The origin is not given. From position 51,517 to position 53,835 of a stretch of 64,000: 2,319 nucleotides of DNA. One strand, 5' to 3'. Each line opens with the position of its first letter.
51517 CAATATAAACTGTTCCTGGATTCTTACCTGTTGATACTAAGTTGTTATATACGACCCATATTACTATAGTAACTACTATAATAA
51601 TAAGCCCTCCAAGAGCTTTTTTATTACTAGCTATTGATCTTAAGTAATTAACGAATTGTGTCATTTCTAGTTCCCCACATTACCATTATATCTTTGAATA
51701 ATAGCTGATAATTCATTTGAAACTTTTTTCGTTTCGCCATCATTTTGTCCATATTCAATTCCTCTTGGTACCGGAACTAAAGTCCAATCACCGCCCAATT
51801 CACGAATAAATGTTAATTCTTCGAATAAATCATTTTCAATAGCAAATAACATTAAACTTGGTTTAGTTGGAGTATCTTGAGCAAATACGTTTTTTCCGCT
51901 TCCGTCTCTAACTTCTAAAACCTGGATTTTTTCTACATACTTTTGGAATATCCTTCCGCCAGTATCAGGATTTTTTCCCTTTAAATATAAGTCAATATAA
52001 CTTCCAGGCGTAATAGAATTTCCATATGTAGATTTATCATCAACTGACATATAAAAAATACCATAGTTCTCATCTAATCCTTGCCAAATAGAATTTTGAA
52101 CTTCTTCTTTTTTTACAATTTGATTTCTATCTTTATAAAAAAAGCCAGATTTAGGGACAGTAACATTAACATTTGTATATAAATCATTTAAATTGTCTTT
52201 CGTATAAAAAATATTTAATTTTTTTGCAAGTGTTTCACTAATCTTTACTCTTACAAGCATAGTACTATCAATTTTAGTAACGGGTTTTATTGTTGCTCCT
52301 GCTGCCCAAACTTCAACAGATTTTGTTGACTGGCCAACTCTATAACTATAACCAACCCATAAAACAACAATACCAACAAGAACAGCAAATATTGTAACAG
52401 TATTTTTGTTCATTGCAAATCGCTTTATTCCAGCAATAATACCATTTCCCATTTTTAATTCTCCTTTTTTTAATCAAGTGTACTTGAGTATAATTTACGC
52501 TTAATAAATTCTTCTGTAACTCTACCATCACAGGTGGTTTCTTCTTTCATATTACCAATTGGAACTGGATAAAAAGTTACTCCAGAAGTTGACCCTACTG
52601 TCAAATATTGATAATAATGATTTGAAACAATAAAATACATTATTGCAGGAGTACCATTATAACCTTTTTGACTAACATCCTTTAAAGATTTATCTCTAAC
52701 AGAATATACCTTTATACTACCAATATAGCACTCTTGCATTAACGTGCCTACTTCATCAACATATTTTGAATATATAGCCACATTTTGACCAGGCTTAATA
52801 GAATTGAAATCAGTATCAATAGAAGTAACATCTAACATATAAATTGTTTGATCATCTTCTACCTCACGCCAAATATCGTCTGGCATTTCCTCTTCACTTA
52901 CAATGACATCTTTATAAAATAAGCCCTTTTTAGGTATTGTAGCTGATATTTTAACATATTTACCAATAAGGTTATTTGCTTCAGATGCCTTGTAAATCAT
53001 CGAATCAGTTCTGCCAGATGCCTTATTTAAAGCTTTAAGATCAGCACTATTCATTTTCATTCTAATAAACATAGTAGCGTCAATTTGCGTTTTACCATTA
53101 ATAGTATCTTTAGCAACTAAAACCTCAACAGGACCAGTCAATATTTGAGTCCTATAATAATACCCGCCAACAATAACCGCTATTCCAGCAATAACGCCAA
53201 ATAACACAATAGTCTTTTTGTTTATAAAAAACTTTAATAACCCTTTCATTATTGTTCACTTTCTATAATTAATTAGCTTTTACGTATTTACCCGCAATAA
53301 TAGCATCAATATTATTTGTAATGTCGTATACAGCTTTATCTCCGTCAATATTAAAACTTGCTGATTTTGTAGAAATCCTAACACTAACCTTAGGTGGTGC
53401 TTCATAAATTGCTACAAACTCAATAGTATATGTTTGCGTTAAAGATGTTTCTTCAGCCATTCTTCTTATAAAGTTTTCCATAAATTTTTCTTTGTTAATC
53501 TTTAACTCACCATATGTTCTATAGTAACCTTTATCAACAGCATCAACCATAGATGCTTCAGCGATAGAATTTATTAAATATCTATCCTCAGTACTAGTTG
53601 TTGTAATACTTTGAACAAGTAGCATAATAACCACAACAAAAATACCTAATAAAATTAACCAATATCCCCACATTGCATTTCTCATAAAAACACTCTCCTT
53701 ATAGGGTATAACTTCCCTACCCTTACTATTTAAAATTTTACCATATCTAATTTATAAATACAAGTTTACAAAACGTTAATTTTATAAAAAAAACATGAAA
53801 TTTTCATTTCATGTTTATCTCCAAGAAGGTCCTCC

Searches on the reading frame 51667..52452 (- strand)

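Call 5: search_protein_families(library=pfam, proteins=[window:51667-52452:-], max_evalue=0.1)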
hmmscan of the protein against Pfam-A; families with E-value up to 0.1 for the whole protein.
window:51667-52452:- (261 aa): 1 family
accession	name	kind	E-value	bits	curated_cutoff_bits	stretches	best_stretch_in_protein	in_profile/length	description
PF16976.10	RcpC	-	0.00012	22.4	28.8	1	136-220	17-107/114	Flp pilus assembly protein RcpC/CpaB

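Call 6: search_protein_families(library=ncbifam, proteins=[window:51667-52452:-], max_evalue=0.1)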
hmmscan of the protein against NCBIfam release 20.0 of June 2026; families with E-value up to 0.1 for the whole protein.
window:51667-52452:- (261 aa): 1 family
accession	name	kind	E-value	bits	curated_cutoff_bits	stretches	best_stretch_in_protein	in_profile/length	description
TIGR03177.1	pilus_cpaB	equivalog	1e-05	24.9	71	1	19-214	3-200/262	Flp pilus assembly protein CpaB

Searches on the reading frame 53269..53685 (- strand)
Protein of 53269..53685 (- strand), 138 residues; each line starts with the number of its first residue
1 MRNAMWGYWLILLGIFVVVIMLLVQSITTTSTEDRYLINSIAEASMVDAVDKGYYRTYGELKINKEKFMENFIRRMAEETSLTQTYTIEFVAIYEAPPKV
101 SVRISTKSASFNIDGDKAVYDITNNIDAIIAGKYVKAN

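Call 5: search_protein_families(library=pfam, proteins=[window:53269-53685:-], max_evalue=0.1)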
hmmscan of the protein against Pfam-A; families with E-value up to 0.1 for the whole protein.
window:53269-53685:- (138 aa): 2 families
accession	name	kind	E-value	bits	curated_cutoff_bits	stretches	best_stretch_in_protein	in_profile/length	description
PF17424.7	DUF5411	-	5.3e-51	172.5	30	1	1-133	1-133/134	Family of unknown function (DUF5411)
PF17766.7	fn3_6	-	0.051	14.2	26.4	1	73-133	22-78/99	Fibronectin type-III domain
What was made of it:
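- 53269..53685 (-): DUF5411 protein (138 aa, N-terminal TM segment). It is the invariant downstream neighbour of the S-G unit(s). Pfam PF17424, E 5e-51 (call 5).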

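Call 6: search_protein_families(library=ncbifam, proteins=[window:53269-53685:-], max_evalue=0.1)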
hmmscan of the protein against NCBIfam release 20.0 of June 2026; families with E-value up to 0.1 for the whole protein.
window:53269-53685:- (138 aa): 1 family
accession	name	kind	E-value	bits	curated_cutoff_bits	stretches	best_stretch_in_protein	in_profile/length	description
NF033218.1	anchor_AmaP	equivalog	0.011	15.6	55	0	58-112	84-135/166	alkaline shock response membrane anchor protein AmaP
